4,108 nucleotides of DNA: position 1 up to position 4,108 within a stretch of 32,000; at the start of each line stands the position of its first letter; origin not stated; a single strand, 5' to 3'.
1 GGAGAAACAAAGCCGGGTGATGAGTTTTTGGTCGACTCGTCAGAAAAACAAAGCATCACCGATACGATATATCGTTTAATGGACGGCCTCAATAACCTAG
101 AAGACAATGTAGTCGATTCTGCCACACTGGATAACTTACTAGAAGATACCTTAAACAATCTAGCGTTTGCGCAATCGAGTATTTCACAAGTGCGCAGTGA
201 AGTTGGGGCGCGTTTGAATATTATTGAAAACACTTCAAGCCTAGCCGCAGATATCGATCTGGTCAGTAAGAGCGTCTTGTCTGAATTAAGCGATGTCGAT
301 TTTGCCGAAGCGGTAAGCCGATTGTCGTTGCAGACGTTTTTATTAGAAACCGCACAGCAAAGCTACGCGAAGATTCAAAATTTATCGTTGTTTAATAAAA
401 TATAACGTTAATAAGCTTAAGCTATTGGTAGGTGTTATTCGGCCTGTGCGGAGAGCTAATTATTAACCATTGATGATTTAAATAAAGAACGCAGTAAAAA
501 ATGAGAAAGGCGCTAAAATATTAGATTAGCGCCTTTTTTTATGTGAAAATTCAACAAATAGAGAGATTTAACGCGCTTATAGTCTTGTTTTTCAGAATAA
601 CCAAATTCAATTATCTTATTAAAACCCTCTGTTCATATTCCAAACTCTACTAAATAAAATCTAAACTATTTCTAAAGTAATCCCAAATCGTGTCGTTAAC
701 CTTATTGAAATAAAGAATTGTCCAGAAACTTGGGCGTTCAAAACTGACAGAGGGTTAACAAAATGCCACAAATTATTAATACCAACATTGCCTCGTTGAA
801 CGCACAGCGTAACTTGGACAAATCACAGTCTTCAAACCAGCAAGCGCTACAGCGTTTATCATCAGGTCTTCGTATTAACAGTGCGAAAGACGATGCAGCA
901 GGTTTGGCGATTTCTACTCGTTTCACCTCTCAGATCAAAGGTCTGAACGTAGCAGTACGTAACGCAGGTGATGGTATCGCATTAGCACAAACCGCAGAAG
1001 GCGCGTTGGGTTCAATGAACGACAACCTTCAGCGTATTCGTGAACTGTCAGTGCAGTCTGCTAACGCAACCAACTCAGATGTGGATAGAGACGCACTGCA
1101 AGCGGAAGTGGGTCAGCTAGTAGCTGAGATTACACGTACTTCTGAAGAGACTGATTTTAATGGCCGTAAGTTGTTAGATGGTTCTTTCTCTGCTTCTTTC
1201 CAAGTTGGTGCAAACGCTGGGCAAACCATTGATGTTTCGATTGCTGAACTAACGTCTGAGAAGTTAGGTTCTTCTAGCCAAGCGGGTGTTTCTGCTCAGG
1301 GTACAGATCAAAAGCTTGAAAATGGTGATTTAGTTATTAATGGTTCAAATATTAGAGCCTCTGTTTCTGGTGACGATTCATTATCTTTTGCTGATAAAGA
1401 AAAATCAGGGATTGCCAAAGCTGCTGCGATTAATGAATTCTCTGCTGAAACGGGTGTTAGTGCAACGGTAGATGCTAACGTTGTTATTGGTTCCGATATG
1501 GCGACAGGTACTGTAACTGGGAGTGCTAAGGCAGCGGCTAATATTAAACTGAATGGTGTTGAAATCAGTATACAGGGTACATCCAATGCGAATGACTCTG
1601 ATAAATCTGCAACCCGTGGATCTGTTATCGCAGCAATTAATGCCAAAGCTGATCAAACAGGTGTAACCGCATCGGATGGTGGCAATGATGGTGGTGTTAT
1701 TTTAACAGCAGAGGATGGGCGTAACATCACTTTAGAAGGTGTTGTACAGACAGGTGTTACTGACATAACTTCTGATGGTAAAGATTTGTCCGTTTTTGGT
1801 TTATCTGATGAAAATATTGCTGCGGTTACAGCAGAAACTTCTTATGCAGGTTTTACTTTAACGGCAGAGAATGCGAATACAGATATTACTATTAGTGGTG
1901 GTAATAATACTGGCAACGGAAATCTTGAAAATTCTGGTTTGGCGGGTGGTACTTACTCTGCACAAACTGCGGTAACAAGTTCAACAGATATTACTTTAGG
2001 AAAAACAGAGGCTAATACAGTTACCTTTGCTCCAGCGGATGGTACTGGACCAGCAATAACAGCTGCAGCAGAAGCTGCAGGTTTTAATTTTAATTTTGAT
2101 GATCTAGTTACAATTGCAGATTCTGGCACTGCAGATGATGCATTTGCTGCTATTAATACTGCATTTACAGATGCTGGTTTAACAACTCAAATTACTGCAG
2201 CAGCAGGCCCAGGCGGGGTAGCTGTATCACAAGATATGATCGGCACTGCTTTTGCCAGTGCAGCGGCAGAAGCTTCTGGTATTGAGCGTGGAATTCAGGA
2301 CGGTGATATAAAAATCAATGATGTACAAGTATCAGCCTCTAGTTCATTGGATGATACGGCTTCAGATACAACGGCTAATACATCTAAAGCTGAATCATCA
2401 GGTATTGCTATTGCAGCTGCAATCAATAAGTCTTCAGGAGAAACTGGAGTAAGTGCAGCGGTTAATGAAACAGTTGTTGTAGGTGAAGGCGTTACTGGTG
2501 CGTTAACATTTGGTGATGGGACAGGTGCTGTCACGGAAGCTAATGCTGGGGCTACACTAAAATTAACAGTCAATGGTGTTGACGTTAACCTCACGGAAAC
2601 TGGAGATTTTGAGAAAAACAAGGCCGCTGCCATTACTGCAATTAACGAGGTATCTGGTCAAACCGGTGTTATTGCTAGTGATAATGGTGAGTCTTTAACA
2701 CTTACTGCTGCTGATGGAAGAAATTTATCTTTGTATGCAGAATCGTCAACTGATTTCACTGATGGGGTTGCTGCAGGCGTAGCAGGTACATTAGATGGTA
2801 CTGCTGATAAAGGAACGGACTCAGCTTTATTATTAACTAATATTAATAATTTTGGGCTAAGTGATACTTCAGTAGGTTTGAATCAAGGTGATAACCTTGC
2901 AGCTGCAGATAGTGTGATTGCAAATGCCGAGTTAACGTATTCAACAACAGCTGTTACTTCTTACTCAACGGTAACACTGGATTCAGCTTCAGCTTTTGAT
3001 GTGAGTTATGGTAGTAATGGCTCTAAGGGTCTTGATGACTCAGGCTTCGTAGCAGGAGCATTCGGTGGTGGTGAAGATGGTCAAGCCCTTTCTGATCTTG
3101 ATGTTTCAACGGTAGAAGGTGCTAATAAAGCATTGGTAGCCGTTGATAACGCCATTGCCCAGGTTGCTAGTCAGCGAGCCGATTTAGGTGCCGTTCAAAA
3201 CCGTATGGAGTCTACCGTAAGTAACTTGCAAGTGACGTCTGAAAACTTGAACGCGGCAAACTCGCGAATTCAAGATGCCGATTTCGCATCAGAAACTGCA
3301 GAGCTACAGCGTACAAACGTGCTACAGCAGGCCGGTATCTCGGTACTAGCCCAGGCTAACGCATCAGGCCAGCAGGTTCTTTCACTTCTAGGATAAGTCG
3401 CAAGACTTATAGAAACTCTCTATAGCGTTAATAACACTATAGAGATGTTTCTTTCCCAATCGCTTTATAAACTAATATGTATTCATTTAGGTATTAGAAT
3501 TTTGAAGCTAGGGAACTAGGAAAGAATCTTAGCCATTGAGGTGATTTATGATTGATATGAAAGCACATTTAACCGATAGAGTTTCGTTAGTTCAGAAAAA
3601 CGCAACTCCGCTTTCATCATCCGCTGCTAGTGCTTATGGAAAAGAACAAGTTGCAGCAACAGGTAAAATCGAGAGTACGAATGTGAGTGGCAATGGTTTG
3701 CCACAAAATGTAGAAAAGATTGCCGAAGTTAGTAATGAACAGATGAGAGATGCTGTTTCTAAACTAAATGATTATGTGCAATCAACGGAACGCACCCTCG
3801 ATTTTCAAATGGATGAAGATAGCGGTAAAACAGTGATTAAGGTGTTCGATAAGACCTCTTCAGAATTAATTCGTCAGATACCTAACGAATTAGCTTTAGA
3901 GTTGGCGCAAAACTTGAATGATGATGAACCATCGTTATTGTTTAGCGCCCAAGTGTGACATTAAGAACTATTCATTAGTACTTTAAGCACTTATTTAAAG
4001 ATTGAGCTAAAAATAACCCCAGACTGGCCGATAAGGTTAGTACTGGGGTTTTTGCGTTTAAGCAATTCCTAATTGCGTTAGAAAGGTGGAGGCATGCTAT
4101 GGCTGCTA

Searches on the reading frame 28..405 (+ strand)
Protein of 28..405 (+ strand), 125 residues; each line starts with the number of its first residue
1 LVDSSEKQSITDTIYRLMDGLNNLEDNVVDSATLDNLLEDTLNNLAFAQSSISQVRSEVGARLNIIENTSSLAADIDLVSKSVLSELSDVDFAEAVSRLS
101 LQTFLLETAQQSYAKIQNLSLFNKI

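Call 4: search_protein_families(library=pfam, proteins=[window:28-405:+], max_evalue=0.01)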
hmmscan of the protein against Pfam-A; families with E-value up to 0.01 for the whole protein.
window:28-405:+ (125 aa): 1 family
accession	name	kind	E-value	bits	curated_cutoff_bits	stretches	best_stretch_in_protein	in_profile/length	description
PF00700.27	Flagellin_C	-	2.4e-08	34.6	23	1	48-120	7-81/86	Bacterial flagellin C-terminal helical region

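Call 5: search_protein_families(library=ncbifam, proteins=[window:28-405:+], max_evalue=0.01)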
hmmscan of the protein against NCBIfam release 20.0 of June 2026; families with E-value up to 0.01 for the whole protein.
window:28-405:+ (125 aa): 11 families
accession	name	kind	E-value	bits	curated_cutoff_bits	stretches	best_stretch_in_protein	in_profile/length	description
NF009361.0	PRK12717.1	equivalog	1.9e-23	82.8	407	1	2-125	400-524/524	flagellar hook-associated protein 3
TIGR02550.1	flagell_flgL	equivalog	3.4e-21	76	127.2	1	5-123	268-385/387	flagellar hook-associated protein FlgL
NF004669.0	PRK06008.1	equivalog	2.2e-07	30.6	230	1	22-123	245-346/348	flagellar hook-associated family protein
NF009362.0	PRK12718.1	equivalog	3.8e-06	26.2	602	1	10-123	393-507/510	flagellar hook-associated protein FlgL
NF011282.0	PRK14692.1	equivalog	1.2e-05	23.8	878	1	40-124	664-748/749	flagellar hook-associated protein FlgL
NF006489.0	PRK08913.1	equivalog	0.00027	20.5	217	1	29-123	210-300/303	flagellin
NF005980.0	PRK08073.1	equivalog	0.00041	19.7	291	1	29-123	195-285/287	flagellar hook-associated protein 3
NF006265.0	PRK08412.1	equivalog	0.0022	16.2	749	1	48-123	750-825/827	flagellar hook-associated protein FlgL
NF038071.1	lat_flg_LafA_2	exception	0.0033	16.8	365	1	20-110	174-266/284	lateral flagellin LafA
NF033376.1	lat_flg_LafA_1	exception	0.0046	16.3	440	1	41-110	217-286/304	lateral flagellin LafA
NF005187.0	PRK06663.1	equivalog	0.0076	15.1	337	1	9-122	310-415/419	flagellar hook-associated protein 3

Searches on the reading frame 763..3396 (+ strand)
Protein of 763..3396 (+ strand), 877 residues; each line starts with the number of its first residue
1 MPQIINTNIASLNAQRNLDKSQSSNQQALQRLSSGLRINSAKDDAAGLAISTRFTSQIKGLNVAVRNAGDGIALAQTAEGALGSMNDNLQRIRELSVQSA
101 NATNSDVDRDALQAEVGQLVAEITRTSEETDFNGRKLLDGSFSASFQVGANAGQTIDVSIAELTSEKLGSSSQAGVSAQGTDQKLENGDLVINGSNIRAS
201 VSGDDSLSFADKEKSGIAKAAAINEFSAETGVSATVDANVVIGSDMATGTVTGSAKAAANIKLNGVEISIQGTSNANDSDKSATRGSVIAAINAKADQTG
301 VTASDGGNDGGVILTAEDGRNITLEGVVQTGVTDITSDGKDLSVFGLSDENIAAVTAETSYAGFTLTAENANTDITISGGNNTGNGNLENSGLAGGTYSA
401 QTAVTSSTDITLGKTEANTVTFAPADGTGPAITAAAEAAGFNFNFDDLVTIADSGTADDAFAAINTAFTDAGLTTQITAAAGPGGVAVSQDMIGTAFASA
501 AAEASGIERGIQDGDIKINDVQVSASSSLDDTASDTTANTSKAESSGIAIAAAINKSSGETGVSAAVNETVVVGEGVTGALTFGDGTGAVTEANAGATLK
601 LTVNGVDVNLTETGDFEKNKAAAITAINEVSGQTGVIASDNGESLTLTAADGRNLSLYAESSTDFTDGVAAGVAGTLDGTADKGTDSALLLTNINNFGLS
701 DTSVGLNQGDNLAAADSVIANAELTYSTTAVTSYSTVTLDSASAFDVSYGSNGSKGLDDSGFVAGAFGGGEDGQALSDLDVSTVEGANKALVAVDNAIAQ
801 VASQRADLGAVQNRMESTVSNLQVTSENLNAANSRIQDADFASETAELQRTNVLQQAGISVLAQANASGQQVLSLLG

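Call 4: search_protein_families(library=pfam, proteins=[window:763-3396:+], max_evalue=0.01)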
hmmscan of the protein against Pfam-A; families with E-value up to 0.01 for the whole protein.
window:763-3396:+ (877 aa): 3 families
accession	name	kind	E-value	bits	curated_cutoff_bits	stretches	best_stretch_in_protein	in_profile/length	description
PF00669.25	Flagellin_N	-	1.1e-44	152.3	26.6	1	5-142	1-138/139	Bacterial flagellin N-terminal helical region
PF00700.27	Flagellin_C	-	2.1e-26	92.5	23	1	793-876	3-86/86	Bacterial flagellin C-terminal helical region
PF07196.18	Flagellin_IN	-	0.0029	18.2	22.7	1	263-317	4-54/55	Flagellin hook IN motif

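Call 5: search_protein_families(library=ncbifam, proteins=[window:763-3396:+], max_evalue=0.01)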
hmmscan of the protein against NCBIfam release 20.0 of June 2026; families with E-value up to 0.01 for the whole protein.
window:763-3396:+ (877 aa): 26 families (the best 25 are shown)
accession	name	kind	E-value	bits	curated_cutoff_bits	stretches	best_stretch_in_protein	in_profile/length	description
NF009448.0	PRK12806.1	equivalog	3.7e-125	418.4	531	2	1-344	1-330/475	flagellin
NF006467.0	PRK08869.1-2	subfamily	6.8e-109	364.6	443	2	1-241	1-254/400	flagellin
NF005294.0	PRK06819.1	subfamily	9.1e-94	315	387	2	1-281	1-280/376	FliC/FljB family flagellin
NF005953.0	PRK08026.1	subfamily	1.1e-89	302.5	619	2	1-475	1-457/548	FliC/FljB family flagellin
NF009444.0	PRK12802.1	equivalog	2.4e-80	270.1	332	2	5-201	5-196/282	flagellin domain-containing protein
NF006466.0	PRK08869.1-1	subfamily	8.5e-78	262.5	426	2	5-267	5-272/377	flagellin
NF006468.0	PRK08869.1-3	subfamily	3.8e-77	259.9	436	2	5-182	5-183/378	polar flagellin E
NF006469.0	PRK08869.1-4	equivalog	6e-74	249.7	627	2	4-265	4-270/377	flagellin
NF006470.0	PRK08869.1-5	equivalog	8.1e-72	242.6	423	2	5-283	4-297/388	flagellin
NF009446.0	PRK12804.1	subfamily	1.5e-67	228.2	352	2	5-190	3-200/301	flagellin Hag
NF010115.0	PRK13588.1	subfamily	2.9e-61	208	503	2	4-394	4-377/514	flagellin B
NF038071.1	lat_flg_LafA_2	exception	4.9e-57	193.5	365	2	4-171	4-175/284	lateral flagellin LafA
NF006264.0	PRK08411.1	subfamily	2e-54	185.3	729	2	4-395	4-381/572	flagellin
NF009234.0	PRK12584.1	equivalog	2.1e-53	182.2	752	2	4-419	4-391/510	flagellin A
NF009449.0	PRK12807.1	subfamily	4.7e-49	167.5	347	2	5-168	3-164/287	flagellin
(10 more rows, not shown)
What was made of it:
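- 763..3396 (+): Neighbouring flagellin, 877 aa (the 'large' class). Flagellin_N and Flagellin_C (call 4); NCBIfam flagellin models (call 5)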

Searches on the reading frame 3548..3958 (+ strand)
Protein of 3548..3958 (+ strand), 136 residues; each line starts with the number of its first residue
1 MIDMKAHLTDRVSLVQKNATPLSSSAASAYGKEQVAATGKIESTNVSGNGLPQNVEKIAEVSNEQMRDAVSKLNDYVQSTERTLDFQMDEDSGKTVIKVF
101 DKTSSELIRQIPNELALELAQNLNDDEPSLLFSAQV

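Call 4: search_protein_families(library=pfam, proteins=[window:3548-3958:+], max_evalue=0.01)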
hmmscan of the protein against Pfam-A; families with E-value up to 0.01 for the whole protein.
window:3548-3958:+ (136 aa): 1 family
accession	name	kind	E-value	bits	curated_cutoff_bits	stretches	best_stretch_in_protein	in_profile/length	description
PF03646.20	FlaG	-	1.7e-20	73.5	23.8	1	38-125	6-93/101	FlaG protein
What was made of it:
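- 3548..3958 (+): flaG. Pfam FlaG (call 4)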

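Call 5: search_protein_families(library=ncbifam, proteins=[window:3548-3958:+], max_evalue=0.01)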
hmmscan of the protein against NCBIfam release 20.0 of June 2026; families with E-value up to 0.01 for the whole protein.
window:3548-3958:+ (136 aa): 4 families
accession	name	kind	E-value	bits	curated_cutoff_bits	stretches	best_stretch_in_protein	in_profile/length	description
NF006465.1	PRK08868.1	equivalog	2.6e-18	66.7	154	1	17-125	24-130/134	flagellar protein FlaG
NF005834.1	PRK07738.1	equivalog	9.9e-10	38.9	107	1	42-119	26-101/117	flagellar protein FlaG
NF006281.0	PRK08452.1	equivalog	1.1e-08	35.4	117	1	25-125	17-114/124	flagella length regulator FlaG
TIGR04197.1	T7SS_SACOL2603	subfamily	0.0087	16.6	26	0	13-91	6-80/85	TIGR04197 family type VII secretion effector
